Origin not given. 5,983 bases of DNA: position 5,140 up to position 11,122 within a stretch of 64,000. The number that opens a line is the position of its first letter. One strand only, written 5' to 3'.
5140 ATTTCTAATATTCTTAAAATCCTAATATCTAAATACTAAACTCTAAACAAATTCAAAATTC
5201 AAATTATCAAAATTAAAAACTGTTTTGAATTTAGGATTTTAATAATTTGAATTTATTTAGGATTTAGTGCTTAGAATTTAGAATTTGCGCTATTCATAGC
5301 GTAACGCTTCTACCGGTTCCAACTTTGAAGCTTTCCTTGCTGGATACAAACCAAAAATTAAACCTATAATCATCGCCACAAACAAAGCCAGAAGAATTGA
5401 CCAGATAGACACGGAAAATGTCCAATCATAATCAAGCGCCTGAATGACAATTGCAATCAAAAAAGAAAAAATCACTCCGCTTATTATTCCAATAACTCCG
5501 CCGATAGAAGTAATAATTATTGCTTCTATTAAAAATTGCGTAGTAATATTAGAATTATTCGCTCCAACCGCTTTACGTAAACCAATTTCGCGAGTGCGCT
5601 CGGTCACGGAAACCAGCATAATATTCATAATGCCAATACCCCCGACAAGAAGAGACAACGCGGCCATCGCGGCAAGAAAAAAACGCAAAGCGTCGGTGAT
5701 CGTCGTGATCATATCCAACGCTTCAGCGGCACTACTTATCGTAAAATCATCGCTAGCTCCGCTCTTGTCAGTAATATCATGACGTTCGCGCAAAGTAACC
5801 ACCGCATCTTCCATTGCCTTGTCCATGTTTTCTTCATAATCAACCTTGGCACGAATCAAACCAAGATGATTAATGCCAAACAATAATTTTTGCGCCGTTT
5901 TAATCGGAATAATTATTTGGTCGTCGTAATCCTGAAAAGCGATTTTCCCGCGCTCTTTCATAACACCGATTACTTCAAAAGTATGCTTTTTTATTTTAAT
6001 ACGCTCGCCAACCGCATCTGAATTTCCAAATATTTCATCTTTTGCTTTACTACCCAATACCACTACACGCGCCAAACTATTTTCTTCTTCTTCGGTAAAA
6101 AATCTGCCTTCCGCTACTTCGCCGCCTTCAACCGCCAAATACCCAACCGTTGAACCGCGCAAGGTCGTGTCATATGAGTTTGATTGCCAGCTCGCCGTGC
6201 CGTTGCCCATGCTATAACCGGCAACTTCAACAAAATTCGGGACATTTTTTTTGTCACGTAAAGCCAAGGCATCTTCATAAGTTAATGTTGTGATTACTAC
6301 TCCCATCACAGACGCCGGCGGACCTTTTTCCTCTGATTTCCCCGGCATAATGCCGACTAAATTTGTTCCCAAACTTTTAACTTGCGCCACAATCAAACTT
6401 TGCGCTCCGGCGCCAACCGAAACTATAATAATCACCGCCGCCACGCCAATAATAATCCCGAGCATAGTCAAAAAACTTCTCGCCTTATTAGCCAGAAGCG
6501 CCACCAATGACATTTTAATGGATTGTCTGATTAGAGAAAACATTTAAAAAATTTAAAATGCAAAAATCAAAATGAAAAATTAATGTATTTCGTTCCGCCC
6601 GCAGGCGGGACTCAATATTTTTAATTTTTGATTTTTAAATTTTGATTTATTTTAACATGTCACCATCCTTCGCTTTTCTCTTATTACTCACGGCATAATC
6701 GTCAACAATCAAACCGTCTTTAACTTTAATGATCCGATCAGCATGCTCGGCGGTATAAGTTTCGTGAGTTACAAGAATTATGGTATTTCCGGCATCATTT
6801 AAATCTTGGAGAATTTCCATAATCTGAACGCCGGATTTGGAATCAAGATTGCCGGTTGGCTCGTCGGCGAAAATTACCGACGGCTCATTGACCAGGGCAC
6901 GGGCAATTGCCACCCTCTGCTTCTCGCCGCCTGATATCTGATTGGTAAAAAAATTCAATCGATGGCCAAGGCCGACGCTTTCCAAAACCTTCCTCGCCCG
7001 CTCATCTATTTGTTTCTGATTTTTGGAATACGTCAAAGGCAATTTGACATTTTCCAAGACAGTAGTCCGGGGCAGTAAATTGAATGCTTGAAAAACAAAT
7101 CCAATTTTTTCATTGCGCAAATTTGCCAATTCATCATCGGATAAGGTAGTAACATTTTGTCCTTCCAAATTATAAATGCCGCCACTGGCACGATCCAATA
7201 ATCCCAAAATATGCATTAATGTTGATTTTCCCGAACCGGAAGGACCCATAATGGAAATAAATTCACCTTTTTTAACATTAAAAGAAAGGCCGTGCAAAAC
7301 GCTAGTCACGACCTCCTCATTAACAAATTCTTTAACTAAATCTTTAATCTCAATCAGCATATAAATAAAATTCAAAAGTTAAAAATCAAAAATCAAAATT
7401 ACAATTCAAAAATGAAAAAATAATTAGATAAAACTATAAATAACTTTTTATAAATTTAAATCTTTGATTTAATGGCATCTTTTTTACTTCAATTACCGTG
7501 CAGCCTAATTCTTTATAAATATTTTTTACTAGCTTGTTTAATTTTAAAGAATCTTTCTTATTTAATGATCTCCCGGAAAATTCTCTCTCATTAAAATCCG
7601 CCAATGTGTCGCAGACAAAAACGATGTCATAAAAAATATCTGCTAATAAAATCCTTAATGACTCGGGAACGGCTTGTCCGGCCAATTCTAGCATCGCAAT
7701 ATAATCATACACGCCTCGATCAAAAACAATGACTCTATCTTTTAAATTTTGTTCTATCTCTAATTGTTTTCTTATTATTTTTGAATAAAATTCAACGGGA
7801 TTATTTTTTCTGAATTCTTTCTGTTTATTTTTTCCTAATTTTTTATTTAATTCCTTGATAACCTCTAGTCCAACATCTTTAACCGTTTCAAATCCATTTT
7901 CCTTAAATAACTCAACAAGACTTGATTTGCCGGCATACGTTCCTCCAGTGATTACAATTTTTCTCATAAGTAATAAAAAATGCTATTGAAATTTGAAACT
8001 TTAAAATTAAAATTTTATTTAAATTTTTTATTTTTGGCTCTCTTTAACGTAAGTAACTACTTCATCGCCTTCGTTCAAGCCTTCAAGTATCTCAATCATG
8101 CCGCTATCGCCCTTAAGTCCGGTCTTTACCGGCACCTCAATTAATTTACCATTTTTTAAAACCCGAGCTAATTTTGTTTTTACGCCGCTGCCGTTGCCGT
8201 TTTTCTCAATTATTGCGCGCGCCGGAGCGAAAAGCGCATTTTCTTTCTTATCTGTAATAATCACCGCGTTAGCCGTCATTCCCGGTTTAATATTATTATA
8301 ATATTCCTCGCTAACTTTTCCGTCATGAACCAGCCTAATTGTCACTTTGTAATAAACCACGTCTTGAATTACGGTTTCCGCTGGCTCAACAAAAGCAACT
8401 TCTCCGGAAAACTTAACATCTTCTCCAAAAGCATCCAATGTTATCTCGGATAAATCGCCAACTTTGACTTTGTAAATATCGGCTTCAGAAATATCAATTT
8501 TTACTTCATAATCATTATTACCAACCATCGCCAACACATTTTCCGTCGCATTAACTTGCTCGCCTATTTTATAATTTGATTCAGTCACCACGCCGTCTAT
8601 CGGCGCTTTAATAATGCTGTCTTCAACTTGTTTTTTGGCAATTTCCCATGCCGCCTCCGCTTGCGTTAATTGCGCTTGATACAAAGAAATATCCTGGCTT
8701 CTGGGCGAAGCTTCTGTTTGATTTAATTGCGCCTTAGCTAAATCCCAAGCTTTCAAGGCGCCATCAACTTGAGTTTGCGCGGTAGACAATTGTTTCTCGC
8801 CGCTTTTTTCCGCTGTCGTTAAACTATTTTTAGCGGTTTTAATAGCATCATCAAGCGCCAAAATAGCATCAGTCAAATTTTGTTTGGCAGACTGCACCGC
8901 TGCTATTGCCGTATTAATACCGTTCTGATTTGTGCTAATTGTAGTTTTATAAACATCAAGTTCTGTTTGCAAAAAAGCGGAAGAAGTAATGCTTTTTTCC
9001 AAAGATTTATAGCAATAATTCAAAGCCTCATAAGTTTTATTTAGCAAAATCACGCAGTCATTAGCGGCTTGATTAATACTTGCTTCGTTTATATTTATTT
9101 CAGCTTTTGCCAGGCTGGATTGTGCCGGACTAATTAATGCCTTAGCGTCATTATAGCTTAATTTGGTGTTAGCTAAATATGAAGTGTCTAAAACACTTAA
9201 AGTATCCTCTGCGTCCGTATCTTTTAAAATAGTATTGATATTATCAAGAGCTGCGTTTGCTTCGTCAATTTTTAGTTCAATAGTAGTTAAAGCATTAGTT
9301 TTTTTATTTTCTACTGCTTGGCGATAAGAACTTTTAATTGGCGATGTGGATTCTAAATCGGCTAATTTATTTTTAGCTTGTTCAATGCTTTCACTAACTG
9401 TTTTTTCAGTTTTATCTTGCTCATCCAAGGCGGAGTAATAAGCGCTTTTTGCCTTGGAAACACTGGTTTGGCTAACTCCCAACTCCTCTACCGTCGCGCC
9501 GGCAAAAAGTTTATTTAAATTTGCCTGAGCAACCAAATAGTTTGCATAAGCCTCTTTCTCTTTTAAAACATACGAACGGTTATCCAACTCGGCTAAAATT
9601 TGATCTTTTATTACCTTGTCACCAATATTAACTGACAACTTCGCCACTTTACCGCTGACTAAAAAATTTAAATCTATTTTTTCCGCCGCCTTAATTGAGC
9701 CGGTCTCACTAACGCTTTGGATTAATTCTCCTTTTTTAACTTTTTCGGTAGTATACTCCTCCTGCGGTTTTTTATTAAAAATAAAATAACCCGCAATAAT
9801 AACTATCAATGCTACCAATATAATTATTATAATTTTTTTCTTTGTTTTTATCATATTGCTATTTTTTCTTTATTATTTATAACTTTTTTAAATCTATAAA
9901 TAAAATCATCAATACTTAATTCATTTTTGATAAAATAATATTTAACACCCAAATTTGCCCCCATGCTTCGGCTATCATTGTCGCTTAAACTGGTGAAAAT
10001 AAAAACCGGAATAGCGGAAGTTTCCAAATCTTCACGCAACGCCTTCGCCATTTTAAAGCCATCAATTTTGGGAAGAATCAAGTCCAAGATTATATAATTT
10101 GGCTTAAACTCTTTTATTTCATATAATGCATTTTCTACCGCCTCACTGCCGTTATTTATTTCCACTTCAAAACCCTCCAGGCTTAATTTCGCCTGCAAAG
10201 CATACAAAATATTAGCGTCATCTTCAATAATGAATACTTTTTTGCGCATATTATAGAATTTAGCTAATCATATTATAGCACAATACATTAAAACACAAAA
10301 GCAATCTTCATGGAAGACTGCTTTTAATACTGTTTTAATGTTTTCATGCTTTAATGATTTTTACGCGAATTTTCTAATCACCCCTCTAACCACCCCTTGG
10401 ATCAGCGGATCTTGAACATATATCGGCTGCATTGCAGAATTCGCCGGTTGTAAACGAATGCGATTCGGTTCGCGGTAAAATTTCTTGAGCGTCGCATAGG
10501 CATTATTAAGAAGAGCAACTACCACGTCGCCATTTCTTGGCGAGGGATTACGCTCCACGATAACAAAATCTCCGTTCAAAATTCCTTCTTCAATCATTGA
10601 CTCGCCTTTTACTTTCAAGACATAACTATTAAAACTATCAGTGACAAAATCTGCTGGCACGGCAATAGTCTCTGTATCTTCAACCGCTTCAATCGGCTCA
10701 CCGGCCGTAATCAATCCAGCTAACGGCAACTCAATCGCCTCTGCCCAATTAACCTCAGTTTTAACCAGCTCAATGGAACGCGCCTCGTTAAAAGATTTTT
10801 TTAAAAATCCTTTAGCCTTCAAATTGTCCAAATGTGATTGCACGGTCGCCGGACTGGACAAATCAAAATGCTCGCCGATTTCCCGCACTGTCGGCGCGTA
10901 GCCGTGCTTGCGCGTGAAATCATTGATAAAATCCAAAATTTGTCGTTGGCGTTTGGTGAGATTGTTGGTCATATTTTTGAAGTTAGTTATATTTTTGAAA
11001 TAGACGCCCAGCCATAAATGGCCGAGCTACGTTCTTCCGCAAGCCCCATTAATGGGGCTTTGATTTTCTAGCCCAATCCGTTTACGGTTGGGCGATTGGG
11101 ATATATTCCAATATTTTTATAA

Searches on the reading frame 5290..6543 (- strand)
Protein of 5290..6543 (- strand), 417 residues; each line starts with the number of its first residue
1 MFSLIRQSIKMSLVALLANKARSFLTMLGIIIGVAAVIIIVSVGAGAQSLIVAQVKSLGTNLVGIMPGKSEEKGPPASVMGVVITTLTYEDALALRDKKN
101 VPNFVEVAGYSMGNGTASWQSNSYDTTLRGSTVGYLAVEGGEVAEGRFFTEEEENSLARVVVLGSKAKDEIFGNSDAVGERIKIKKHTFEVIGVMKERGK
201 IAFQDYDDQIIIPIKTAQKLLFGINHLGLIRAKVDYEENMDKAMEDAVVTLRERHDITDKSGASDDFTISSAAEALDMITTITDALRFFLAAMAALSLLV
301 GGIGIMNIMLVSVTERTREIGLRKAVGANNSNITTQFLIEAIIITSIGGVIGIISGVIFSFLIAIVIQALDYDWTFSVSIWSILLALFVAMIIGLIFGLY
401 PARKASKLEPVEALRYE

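Call 77: search_protein_families(library=pfam, proteins=[window:5290-6543:-], max_evalue=0.00001)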
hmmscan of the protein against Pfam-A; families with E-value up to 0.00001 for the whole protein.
window:5290-6543:- (417 aa): 2 families
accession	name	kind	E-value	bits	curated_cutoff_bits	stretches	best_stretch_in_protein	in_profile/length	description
PF12704.14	MacB_PCD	-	2.9e-44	152.3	27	1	23-246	1-203/207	MacB-like periplasmic core domain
PF02687.27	FtsX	-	6.9e-24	84.6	25.5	1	292-410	2-120/120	FtsX-like permease C-terminal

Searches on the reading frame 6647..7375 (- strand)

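Call 77: search_protein_families(library=pfam, proteins=[window:6647-7375:-], max_evalue=0.00001)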
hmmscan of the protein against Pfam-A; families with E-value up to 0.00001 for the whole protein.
window:6647-7375:- (242 aa): 3 families
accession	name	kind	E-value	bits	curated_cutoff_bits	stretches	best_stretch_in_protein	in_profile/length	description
PF00005.33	ABC_tran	-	4e-33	115.3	25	1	27-174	1-136/137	ABC transporter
PF02463.25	SMC_N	-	1.8e-07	31.3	40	1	38-219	25-212/220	RecF/RecN/SMC N terminal domain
PF13304.12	AAA_21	-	6.8e-07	30.1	27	0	41-98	3-63/304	AAA domain, putative AbiEii toxin, Type IV TA system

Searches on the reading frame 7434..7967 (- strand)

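Call 77: search_protein_families(library=pfam, proteins=[window:7434-7967:-], max_evalue=0.00001)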
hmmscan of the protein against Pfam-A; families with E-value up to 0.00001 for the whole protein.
window:7434-7967:- (177 aa): 1 family
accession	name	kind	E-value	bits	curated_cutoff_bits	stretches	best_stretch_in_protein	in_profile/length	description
PF13521.12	AAA_28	-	6.9e-20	72.3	27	1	3-169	1-164/164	AAA domain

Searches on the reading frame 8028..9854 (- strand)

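Call 77: search_protein_families(library=pfam, proteins=[window:8028-9854:-], max_evalue=0.00001)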
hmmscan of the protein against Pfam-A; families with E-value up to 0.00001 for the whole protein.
window:8028-9854:- (608 aa): 2 families
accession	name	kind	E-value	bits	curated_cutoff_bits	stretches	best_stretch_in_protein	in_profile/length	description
PF13437.12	HlyD_3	-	1.6e-14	54.9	22.2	1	415-512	2-97/106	HlyD family secretion protein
PF16576.10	HlyD_D23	-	3.3e-11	43.3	30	1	383-491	78-186/214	Barrel-sandwich domain of CusB or HlyD membrane-fusion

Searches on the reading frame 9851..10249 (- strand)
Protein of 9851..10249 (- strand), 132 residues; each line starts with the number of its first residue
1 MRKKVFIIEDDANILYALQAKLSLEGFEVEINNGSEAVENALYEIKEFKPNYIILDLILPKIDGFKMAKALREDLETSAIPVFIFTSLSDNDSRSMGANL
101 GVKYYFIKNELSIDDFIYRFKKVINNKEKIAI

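Call 77: search_protein_families(library=pfam, proteins=[window:9851-10249:-], max_evalue=0.00001)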
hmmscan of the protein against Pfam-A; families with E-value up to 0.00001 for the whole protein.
window:9851-10249:- (132 aa): 1 family
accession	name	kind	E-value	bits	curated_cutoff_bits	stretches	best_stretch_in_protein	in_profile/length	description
PF00072.30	Response_reg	-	5.3e-14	52.8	30.2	1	5-109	1-100/111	Response regulator receiver domain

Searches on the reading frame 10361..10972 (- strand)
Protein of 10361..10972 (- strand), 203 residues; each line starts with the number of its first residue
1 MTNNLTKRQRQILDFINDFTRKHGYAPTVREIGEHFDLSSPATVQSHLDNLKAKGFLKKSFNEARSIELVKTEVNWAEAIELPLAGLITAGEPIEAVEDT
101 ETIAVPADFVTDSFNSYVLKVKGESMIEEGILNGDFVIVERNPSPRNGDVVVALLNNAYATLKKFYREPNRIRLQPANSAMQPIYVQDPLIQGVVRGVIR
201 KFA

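Call 77: search_protein_families(library=pfam, proteins=[window:10361-10972:-], max_evalue=0.00001)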
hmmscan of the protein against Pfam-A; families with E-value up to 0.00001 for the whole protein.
window:10361-10972:- (203 aa): 2 families
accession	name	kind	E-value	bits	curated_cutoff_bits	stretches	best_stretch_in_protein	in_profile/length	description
PF00717.28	Peptidase_S24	-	5e-29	100.8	23.3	1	83-193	1-113/116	Peptidase S24-like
PF01726.22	LexA_DNA_bind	-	1.8e-20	72.9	23.7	1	3-65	2-64/65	LexA DNA binding domain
